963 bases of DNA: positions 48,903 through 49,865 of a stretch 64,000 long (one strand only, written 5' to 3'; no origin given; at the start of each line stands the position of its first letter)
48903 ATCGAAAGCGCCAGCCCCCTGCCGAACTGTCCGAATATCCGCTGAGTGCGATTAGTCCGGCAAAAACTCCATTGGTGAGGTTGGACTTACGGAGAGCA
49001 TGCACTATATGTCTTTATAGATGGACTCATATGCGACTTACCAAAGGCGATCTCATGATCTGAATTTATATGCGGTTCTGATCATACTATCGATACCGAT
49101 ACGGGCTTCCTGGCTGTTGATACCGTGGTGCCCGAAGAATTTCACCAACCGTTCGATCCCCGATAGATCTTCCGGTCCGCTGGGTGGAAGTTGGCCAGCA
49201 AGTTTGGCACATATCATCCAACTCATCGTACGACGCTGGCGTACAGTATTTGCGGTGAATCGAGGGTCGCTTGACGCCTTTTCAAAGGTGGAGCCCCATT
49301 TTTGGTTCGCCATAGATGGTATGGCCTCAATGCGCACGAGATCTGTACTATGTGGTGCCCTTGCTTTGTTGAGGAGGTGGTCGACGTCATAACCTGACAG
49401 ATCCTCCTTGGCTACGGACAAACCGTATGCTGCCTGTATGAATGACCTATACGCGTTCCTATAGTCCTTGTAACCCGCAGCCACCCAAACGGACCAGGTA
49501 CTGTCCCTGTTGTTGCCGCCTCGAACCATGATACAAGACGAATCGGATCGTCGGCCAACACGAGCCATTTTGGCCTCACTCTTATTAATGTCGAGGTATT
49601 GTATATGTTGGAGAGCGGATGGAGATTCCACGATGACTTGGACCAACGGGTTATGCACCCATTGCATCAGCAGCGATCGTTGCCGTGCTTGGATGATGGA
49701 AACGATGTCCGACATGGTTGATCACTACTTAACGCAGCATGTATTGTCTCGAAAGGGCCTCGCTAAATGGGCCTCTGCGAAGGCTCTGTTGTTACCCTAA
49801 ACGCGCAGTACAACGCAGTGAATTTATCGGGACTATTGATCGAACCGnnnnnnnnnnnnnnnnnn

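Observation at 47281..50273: hcp-proximal cargo cluster with an M23 peptidase and a glycine-zipper protein as candidate effectors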

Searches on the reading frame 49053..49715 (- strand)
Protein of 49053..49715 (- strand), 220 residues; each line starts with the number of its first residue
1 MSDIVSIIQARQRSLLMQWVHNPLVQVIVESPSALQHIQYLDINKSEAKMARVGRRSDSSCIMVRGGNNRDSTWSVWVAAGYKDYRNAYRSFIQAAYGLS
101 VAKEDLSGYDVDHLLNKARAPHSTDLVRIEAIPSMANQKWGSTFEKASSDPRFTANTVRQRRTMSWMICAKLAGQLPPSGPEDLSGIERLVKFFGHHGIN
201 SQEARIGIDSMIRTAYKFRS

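Call 3: search_protein_families(library=pfam, proteins=[window:49053-49715:-], max_evalue=0.1)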
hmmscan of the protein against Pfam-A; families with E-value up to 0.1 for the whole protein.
window:49053-49715:- (220 aa): 0 families

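Call 6: search_protein_families(library=ncbifam, proteins=[window:49053-49715:-], max_evalue=0.1)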
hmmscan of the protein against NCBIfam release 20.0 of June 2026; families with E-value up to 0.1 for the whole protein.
window:49053-49715:- (220 aa): 0 families

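Call 8: search_solved_structures(query=window:49053-49715:-, max_evalue=10, show_alignments=2)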
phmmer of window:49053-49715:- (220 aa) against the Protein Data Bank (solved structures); distinct sequences matched with E-value up to 10: 0.

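Call 24: search_protein_families(library=phrogs, proteins=[window:49053-49715:-], max_evalue=0.1)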
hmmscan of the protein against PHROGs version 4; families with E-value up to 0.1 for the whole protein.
window:49053-49715:- (220 aa): 0 families

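Call 25: search_protein_families(library=padloc, proteins=[window:49053-49715:-], max_evalue=0.1)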
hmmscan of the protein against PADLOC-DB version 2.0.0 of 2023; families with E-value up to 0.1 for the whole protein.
window:49053-49715:- (220 aa): 0 families

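Call 27: find_homologous_proteins(query=window:49053-49715:-, max_evalue=0.01)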
Query window:49053-49715:- (220 aa): 46 proteins with E <= 0.01 among 154 candidates.
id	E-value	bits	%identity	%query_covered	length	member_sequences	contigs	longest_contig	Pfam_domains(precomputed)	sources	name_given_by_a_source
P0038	6.8e-143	491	100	100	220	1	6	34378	-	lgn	-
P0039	1.5e-79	284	58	100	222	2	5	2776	-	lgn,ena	-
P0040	4.2e-71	257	54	98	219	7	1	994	-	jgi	jgi:hypothetical protein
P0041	3.0e-70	254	53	99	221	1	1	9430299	-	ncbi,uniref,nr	ncbi:hypothetical protein QA641_01865 [Bradyrhizobium sp. CB1650]|uniref:hypothetical protein n=1 Ta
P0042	1.7e-69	252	55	97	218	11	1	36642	-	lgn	-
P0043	2.0e-69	251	56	97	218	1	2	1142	-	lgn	-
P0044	7.3e-68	246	55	97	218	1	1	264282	-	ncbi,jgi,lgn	jgi:hypothetical protein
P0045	1.6e-67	245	53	100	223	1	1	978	-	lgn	-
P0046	1.7e-67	245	53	97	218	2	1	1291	-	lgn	-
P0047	2.5e-67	244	51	98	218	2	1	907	-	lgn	-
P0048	1.0e-66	242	53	96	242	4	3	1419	-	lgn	-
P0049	2.9e-66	241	52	97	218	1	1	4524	-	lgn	-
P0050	3.6e-66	241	51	98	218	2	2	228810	-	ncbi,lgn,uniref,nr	ncbi:hypothetical protein [Devosia nitrariae]|uniref:HNH endonuclease n=1 Tax=Devosia nitrariae TaxI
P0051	3.8e-66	241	54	97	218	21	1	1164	-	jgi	jgi:hypothetical protein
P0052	8.1e-66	240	51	98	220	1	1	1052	-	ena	-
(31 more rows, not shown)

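Call 31: find_encoding_contigs(protein=P0041, flank=8000, max_places=2)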
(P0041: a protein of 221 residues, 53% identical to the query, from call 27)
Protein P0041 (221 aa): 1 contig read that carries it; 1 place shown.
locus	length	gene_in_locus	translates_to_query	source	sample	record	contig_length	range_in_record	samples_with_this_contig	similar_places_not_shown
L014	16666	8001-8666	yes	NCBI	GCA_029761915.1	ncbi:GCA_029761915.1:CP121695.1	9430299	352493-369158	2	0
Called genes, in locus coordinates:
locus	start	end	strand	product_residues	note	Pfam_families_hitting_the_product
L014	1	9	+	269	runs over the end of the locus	PF00561:Abhydrolase_1 (faint), PF12146:Hydrolase_4 (weak), PF12697:Abhydrolase_6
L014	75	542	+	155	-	PF07366:SnoaL, PF12680:SnoaL_2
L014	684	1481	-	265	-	PF13622:4HBT_3 (weak), PF20789:4HBT_3C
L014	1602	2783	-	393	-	PF08331:QueG_DUF1730, PF13484:Fer4_16, PF13646:HEAT_2 (weak)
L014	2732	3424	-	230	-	PF13417:GST_N_3, PF13409:GST_N_2, PF00043:GST_C (weak), PF14497:GST_C_3 (faint)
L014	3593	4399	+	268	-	PF02673:BacA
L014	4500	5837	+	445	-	PF01565:FAD_binding_4, PF04030:ALO (weak)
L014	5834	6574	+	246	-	PF00106:adh_short, PF13561:adh_short_C2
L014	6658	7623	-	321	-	PF01073:3Beta_HSD, PF01370:Epimerase, PF04321:RmlD_sub_bind, PF05368:NmrA, PF13460:NAD_binding_10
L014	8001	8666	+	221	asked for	-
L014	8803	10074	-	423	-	PF07690:MFS_1, PF00083:Sugar_tr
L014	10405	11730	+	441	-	PF01040:UbiA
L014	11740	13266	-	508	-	-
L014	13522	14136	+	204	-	PF01612:DNA_pol_A_exo1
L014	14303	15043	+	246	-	PF06835:LptC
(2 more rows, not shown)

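Call 32: find_encoding_contigs(protein=P0050, flank=8000, max_places=2)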
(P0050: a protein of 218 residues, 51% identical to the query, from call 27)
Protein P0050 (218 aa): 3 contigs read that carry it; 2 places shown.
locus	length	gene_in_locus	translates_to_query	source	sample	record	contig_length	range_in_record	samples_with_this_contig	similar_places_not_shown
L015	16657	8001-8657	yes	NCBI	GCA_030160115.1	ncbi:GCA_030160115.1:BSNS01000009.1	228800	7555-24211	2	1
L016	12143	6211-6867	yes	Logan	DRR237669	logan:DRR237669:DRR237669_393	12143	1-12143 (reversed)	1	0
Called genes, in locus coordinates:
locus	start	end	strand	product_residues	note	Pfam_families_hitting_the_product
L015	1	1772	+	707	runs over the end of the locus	PF07715:Plug, PF00593:TonB_dep_Rec_b-barrel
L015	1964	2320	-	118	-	PF03330:DPBB_1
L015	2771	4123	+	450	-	PF14691:Fer4_20, PF00070:Pyr_redox (faint), PF00890:FAD_binding_2 (faint), PF01266:DAO (weak), PF01593:Amino_oxidase (weak), PF03486:HI0933_like (faint), PF07992:Pyr_redox_2, PF13450:NAD_binding_8, +2 more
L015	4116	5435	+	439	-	PF01180:DHO_dh, PF01207:Dus (weak), PF00037:Fer4 (faint), PF12797:Fer4_2 (faint), PF12837:Fer4_6 (weak), PF13237:Fer4_10 (weak), PF14697:Fer4_21, PF12838:Fer4_7, +1 more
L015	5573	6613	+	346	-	PF00990:GGDEF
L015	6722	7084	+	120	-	PF07681:DoxX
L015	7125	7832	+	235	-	PF00043:GST_C (weak), PF14497:GST_C_3, PF13410:GST_C_2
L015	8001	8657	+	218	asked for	-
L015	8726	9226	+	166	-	PF02082:Rrf2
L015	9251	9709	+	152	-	PF02627:CMD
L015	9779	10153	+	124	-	PF07681:DoxX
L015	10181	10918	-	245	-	PF00440:TetR_N, PF08362:TetR_C_3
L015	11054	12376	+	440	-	PF00202:Aminotran_3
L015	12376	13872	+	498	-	PF00171:Aldedh, PF05893:LuxC (weak)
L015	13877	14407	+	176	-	PF04480:DUF559, PF18741:MTES_1575 (weak)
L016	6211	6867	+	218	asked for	-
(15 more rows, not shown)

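Call 42: search_solved_structures(query=A1, max_evalue=10, show_alignments=3)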
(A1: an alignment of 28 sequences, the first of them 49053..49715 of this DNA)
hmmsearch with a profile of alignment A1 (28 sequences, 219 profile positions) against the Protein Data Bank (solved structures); distinct sequences matched with E-value up to 10: 0.

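Call 43: search_protein_families(library=pfam, alignment_id=A1, max_evalue=1)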
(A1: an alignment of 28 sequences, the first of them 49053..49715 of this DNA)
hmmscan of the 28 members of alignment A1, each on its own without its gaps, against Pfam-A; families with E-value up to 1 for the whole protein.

A. member 1, window:49053-49715:- (220 aa): 0 families

B. families by the number of members that match (of 28 scanned): 6 families
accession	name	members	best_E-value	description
PF02909.22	TetR_C_1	14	0.0023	Tetracyclin repressor-like, C-terminal domain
PF11182.14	AlgF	1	0.022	Alginate O-acetyl transferase AlgF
PF20789.3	4HBT_3C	1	0.03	Acyl-CoA thioesterase C-terminal domain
PF01306.25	LacY_symp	1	0.16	LacY proton/sugar symporter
PF03533.19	SPO11_like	1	0.16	SPO11 homologue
PF23038.1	KOW6_SPT51-2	1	0.29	Transcription elongation factor SPT5 homolog 1/2, KOW6 domain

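Call 52: predict_structure(alignment_id=A1)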
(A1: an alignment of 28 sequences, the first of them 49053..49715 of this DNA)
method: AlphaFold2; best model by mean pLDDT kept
length: 220 residues; sequences in the alignment: 28
mean_pLDDT: 87.3   pTM: 0.86
mean pLDDT of the five models: 87.3, 86.5, 86.1, 85.2, 84.9
residues with pLDDT >= 90: 136; 70-90: 51; 50-70: 30; < 50: 3
segments of 3 or more residues with pLDDT < 50: 41-43
pLDDT, mean of each block of 10 residues (from residue 1): 89 95 90 78 64 89 91 94 94 96 96 81 90 96 76 59 88 94 95 96 93 77
secondary structure, 60 per line:
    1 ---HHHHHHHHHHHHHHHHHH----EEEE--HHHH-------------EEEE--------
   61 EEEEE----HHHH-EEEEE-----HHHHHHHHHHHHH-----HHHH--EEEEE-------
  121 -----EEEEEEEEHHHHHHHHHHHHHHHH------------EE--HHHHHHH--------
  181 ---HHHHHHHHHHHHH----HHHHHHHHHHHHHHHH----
elements in order: H4-21 E26-29 H32-35 E49-52 E61-65 H70-73 E75-79 H85-97 H103-106 E109-113 E126-133 H134-149 H166-172 H184-196 H201-216

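Call 62: fold_search(model_id=the predicted structure, library=pdb)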
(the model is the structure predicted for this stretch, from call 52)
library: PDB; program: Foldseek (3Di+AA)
matches with E <= 10: 56; with E <= 0.001: 0
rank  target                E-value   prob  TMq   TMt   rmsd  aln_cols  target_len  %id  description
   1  9uzo_A                1.4e+00  0.05  0.14  0.09  16.5       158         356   10  Cryo-EM Structure of the Vaccinia Virus Entry/Fusion Complex (EFC) Lacking the F9 Subunit (released 2025-12-17)
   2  8t8v                  2.0e+00  0.08  0.16  0.16   9.1        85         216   12  Crystal structure of Terrestrivirus inositol pyrophosphate kinase in complex with ADP (released 2023-11-15)
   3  3rf1_B                2.2e+00  0.02  0.17  0.15  16.9       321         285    7  The crystal structure of glycyl-tRNA synthetase subunit alpha from Campylobacter jejuni subsp. jejuni NCTC 11168 (released 2011-04-20)
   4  3rgl_B                2.2e+00  0.02  0.17  0.14  16.8       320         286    7  The crystal structure of glycyl-tRNA synthetase subunit alpha from Campylobacter jejuni subsp. jejuni NCTC in complex  (released 2011-06-08)
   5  2j3t_A                2.5e+00  0.06  0.23  0.29  14.2       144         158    8  The crystal structure of the bet3-trs33-bet5-trs23 complex. (released 2006-11-22)
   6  1ge9_MODEL_1_A        2.5e+00  0.02  0.13  0.16  17.3       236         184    8  SOLUTION STRUCTURE OF THE RIBOSOME RECYCLING FACTOR (released 2001-05-16)
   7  6y2p_A                2.6e+00  0.02  0.17  0.12  16.2       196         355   11  Escherichia coli RnlA-RnlB Toxin-Antitoxin System. (released 2021-04-14)
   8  4dsb_A                2.6e+00  0.02  0.12  0.14  11.9       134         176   13  Complex Structure of Abscisic Acid Receptor PYL3 with (+)-ABA in Spacegroup of I 212121 at 2.70A (released 2012-06-06)
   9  8edh_C                2.9e+00  0.01  0.14  0.12  17.0       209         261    9  Identification of a class of WNK isoform-specific inhibitors through high-throughput screening (released 2023-03-01)
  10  5ine_A                3.9e+00  0.01  0.18  0.13  17.2       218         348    6  Crystal structure of the prefusion glycoprotein of LCMV (released 2016-04-20)
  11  8h3y_B                4.1e+00  0.02  0.12  0.09   9.1        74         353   14  Bacteroide Fragilis Toxin in complex with nanobody 327 (released 2023-02-08)
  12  9h0h_A                4.5e+00  0.01  0.14  0.16  14.8       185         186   12  X-RAY CRYSTAL STRUCTURE OF THE CsPYL1-OPABACTIN-HAB1 TERNARY COMPLEX (released 2025-08-20)
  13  4ok0_B                4.5e+00  0.01  0.15  0.15  15.2       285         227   10  Crystal structure of putative nucleotidyltransferase from H. pylori (released 2014-04-09)
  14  2fn0_B                4.8e+00  0.01  0.12  0.08  17.6       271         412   10  Crystal structure of Yersinia enterocolitica salicylate synthase (Irp9) (released 2006-02-14)
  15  2flh_B                5.4e+00  0.01  0.15  0.19  12.6       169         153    6  Crystal structure of cytokinin-specific binding protein from mung bean in complex with cytokinin (released 2006-11-21)
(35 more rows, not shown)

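Call 100: search_dna_similar(query=window:49053-49715:-, collection=plasmids, mode=protein, max_evalue=0.001, max_rows=15)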
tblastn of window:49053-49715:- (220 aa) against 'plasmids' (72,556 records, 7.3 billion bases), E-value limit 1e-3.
No match.

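Call 101: search_dna_similar(query=window:49053-49715:-, collection=phages, mode=protein, max_evalue=0.01, max_rows=10)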
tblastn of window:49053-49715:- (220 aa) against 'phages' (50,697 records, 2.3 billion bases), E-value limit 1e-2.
No match.

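Call 108: fold_search(model_id=the predicted structure, library=viral)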
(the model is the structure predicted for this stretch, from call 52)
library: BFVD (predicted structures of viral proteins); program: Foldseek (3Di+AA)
matches with E <= 10: 143; with E <= 0.001: 0
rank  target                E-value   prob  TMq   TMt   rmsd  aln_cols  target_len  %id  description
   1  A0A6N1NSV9            2.7e-01  0.07  0.16  0.08  13.2       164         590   11  Collagen-like protein 1 [Tupanvirus deep ocean]
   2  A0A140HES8            3.2e-01  0.07  0.20  0.14  16.5       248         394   11  Uncharacterized protein [Boutonnet virus]
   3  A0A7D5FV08            3.3e-01  0.10  0.16  0.21  17.1       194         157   11  RNA-dependent RNA polymerase (Fragment) [Halophytophthora RNA virus 7]
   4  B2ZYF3                4.6e-01  0.08  0.19  0.21  15.7       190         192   12  Uncharacterized protein [Ralstonia phage phiRSL1]
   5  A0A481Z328            4.6e-01  0.03  0.11  0.08  17.4       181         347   10  Uncharacterized protein [Pithovirus LCPAC101]
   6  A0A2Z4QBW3            7.6e-01  0.09  0.19  0.23  19.0       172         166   14  Uncharacterized protein [Streptomyces phage Yosif]
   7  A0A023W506            8.5e-01  0.03  0.13  0.09  19.8       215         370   11  Uncharacterized protein [Serratia phage PS2]
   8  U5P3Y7                1.0e+00  0.15  0.18  0.37   8.5        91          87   12  (no name in the UniProt tables at hand)
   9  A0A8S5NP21            1.1e+00  0.03  0.10  0.10  14.9       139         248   14  Uncharacterized protein [Myoviridae sp. ctj3P51]
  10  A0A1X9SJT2            1.1e+00  0.05  0.12  0.21  12.8       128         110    9  Uncharacterized protein [Sulfolobus islandicus rod-shaped virus 10]
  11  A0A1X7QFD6            1.1e+00  0.04  0.12  0.18  11.9       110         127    7  (no name in the UniProt tables at hand)
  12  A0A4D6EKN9            1.2e+00  0.02  0.14  0.08  17.9       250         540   11  Mycoplas LppA superfamily incomplete domain containing protein [Pandoravirus celtis]
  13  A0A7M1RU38            1.5e+00  0.04  0.15  0.20  13.8       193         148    9  Uncharacterized protein [uncultured phage cr7_1]
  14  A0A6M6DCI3            1.7e+00  0.04  0.15  0.18  15.2       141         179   13  (no name in the UniProt tables at hand)
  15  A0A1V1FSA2            1.7e+00  0.01  0.10  0.06  19.6       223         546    9  Uncharacterized protein [Azobacteroides phage ProJPt-Bp1]
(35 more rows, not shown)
